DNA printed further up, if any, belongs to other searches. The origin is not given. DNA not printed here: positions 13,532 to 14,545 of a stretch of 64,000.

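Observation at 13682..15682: gp5 cell-puncturing protein with a C-terminal M15-type peptidase after the beta-helix instead of a lysozyme domain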

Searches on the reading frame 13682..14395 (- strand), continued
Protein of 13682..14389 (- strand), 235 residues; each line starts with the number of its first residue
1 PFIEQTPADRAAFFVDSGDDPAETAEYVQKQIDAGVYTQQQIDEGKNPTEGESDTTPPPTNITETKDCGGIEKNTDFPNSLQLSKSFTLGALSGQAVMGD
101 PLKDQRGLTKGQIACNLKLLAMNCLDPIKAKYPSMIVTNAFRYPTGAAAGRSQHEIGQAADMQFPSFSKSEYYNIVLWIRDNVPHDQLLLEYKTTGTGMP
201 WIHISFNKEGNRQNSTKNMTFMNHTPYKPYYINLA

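Call 58: get_annotated_region(hit=H105, flank=1500)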
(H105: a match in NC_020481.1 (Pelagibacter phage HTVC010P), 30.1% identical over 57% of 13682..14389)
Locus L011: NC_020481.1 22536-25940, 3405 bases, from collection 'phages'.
description: Pelagibacter phage HTVC010P, complete genome.
organism: Pelagibacter phage HTVC010P (NCBI taxid 1283077)
taxonomy: Viruses; Duplodnaviria; Heunggongvirae; Uroviricota; Caudoviricetes
host: Candidatus Pelagibacter ubique HTCC1062; source: -; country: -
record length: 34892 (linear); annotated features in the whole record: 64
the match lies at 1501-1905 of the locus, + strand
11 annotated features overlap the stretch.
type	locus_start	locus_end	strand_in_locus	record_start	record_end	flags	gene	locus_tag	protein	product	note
CDS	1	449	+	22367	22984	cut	-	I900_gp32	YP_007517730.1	hypothetical protein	-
CDS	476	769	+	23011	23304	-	-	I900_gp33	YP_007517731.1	tail fiber assembly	-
CDS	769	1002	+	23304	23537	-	-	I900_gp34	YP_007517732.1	hypothetical protein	-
CDS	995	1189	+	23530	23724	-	-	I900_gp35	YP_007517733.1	hypothetical protein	-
CDS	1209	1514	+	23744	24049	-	-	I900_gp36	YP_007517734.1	hypothetical protein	-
CDS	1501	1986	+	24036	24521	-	-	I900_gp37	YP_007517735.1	endolysin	-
CDS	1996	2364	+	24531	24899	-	-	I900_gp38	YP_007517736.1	hypothetical protein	-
CDS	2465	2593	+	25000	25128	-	-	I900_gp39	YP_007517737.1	hypothetical protein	-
CDS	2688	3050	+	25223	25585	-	-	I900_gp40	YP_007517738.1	hypothetical protein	-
CDS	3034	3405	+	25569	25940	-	-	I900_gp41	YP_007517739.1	hypothetical protein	-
CDS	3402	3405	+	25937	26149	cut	-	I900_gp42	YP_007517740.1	hypothetical protein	-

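Call 59: get_annotated_region(hit=H98, flank=1500)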
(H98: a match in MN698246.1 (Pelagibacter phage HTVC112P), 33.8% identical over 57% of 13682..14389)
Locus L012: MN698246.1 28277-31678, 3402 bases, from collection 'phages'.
description: Pelagibacter phage HTVC112P, complete genome.
organism: Pelagibacter phage HTVC112P (NCBI taxid 2686462)
taxonomy: Viruses; Duplodnaviria; Heunggongvirae; Uroviricota; Caudoviricetes
host: Candidatus Pelagibacter sp. HTCC7211; source: seawater; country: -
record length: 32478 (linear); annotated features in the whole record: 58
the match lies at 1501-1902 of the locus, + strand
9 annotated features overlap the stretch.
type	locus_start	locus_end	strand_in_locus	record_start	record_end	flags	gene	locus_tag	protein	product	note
CDS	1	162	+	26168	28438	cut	-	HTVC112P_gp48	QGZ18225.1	putative tail fiber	-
CDS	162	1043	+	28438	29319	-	-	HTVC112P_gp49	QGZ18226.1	putative glycosyl transferase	-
CDS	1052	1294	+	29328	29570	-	-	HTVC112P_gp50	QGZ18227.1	hypothetical protein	-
CDS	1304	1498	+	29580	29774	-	-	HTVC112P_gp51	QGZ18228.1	hypothetical protein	-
CDS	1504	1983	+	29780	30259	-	-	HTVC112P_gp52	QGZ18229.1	peptidase M15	-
CDS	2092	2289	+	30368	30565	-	-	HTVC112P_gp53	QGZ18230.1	hypothetical protein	-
CDS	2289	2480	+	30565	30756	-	-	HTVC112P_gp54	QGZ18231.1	hypothetical protein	-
CDS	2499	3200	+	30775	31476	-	-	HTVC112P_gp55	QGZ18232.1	putative phosphodiesterase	-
CDS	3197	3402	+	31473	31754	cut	-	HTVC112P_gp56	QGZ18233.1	hypothetical protein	-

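Call 61: search_protein_families(library=pfam, proteins=[L011:1501-1986:+, L012:1504-1983:+], max_evalue=0.01)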
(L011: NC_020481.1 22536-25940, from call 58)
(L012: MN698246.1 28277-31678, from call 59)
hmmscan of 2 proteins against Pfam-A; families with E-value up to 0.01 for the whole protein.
L011:1501-1986:+ (161 aa): 2 families
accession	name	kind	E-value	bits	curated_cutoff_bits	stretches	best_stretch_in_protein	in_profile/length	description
PF08291.16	Peptidase_M15_3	-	4.3e-20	72.3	23.2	1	5-112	1-101/108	Peptidase M15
PF05951.18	Peptidase_M15_2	-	4e-05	23.8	27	1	47-92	67-117/153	Bacterial protein of unknown function (DUF882)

L012:1504-1983:+ (159 aa): 2 families
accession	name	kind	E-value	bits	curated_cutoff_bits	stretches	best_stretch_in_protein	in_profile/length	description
PF08291.16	Peptidase_M15_3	-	6.4e-17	62.1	23.2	1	5-112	1-101/108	Peptidase M15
PF05951.18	Peptidase_M15_2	-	0.00041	20.6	27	1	33-91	55-116/153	Bacterial protein of unknown function (DUF882)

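Call 82: fold_search(model_id=the predicted structure, library=viral)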
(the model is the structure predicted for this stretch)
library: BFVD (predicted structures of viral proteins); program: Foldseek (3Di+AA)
matches with E <= 10: 136; with E <= 0.001: 30
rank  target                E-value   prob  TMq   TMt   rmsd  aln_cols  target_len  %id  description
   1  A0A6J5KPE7            2.5e-26  1.00  0.91  0.76   2.7       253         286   43  Peptidase M15A, C-terminal [uncultured Caudovirales phage]
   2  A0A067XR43            1.6e-20  1.00  0.70  0.25   5.8       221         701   46  (no name in the UniProt tables at hand)
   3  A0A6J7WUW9            5.9e-20  1.00  0.75  0.26   4.1       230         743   32  Peptidase M15A, C-terminal [uncultured Caudovirales phage]
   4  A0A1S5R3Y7            2.6e-19  1.00  0.62  0.30  10.9       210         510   41  Protein Gp5 N-terminal OB-fold domain-containing protein [Pseudomonas phage pf16]
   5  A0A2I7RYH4            9.1e-15  1.00  0.67  0.49   1.9       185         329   34  (no name in the UniProt tables at hand)
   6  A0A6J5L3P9            8.6e-13  1.00  0.62  0.17  13.0       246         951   26  Protein Gp5, N-terminal OB-fold domain containing protein [uncultured Caudovirales phage]
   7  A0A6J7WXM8            2.5e-12  1.00  0.63  0.16   9.8       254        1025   27  Protein Gp5, N-terminal OB-fold domain containing protein [uncultured Caudovirales phage]
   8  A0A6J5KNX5            1.3e-10  1.00  0.56  0.22  19.5       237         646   26  Protein Gp5, N-terminal OB-fold domain containing protein [uncultured Caudovirales phage]
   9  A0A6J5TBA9            8.6e-10  1.00  0.54  0.57   8.1       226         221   26  Peptidase M15A, C-terminal [uncultured Caudovirales phage]
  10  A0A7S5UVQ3            1.0e-09  1.00  0.55  0.22   4.7       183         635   31  (no name in the UniProt tables at hand)
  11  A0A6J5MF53            3.2e-08  1.00  0.44  0.27   4.1       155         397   24  Peptidase M15A, C-terminal [uncultured Caudovirales phage]
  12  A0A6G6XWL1            1.0e-07  1.00  0.47  0.57   5.3       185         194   18  (no name in the UniProt tables at hand)
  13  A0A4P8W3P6            1.3e-06  1.00  0.49  0.65   4.0       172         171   20  (no name in the UniProt tables at hand)
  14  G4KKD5                1.5e-06  1.00  0.47  0.15  23.6       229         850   16  (no name in the UniProt tables at hand)
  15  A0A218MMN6            3.4e-06  1.00  0.38  0.43   4.6       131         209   24  Putative peptidase [uncultured virus]
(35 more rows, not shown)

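Call 87: search_protein_representatives(alignment_id=A2)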
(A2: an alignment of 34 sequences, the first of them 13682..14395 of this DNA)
Query: 34 sequences, 245 profile positions. Proteins with E-value up to 0.001 (for the whole library): 6874; up to 1e-10: 2959; up to 1e-30: 648. The best 150 are listed.
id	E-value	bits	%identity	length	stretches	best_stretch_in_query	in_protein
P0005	4.7e-92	324.7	-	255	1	2-243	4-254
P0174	6.0e-88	311.3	-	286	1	6-244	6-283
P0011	6.0e-87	308.0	-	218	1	28-244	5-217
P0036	1.0e-83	297.4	-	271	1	21-244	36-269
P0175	9.2e-81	287.7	-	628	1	13-243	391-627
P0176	4.8e-78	278.8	-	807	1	13-244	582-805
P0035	3.3e-77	276.1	-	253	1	12-244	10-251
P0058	3.7e-76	272.7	-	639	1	21-244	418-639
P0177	4.0e-76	272.5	-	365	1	21-244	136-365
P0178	2.7e-75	269.8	-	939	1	25-244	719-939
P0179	1.4e-74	267.4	-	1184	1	12-243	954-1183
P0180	2.7e-74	266.6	-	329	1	16-244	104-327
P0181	6.6e-74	265.3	-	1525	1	13-243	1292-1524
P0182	1.1e-73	264.6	-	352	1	32-244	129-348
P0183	1.5e-73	264.1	-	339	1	26-244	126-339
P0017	9.8e-64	232.0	-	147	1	100-244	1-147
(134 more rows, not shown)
